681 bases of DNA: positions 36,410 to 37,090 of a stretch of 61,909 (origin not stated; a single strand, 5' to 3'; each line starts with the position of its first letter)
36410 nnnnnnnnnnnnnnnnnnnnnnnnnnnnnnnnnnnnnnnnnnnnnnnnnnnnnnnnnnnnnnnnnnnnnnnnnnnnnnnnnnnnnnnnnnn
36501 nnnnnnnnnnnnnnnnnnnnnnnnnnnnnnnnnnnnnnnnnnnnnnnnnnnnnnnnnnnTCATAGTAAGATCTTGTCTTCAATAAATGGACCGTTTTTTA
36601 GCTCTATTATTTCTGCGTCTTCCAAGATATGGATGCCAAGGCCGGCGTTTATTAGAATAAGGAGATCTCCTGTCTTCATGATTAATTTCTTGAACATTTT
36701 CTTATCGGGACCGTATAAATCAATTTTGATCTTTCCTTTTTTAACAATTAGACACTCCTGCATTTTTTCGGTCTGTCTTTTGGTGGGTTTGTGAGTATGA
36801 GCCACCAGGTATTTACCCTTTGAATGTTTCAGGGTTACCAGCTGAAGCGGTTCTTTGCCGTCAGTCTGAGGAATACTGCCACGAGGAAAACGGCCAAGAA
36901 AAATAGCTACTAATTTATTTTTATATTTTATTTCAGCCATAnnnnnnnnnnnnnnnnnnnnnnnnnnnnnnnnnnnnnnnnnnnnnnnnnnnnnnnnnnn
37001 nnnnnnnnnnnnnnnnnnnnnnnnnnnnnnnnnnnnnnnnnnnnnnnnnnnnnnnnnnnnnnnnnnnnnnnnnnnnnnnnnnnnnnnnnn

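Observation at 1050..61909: System-level view: a ~60-kb island that appears to encode a complete, unusually elaborate surface glycosylation machine without the classical initiation and polymerisation genes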

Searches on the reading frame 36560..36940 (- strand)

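Call 6: search_protein_families(library=pfam, proteins=[window:36560-36940:-])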
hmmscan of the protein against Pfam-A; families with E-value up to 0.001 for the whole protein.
window:36560-36940:- (126 aa): 0 families

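Call 17: search_protein_families(library=pfam, max_evalue=10, proteins=[window:36560-36940:-])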
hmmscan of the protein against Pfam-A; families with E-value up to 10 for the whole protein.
window:36560-36940:- (126 aa): 0 families

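Call 32: search_protein_families(library=ncbifam, max_evalue=0.001, proteins=[window:36560-36940:-])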
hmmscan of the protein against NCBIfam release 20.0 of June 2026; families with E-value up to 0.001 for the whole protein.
window:36560-36940:- (126 aa): 1 family
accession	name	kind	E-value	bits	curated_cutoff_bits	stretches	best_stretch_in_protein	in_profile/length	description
TIGR04366.1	cupin_WbuC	subfamily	6e-06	26.2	42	1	28-122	30-122/132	WbuC family cupin fold metalloprotein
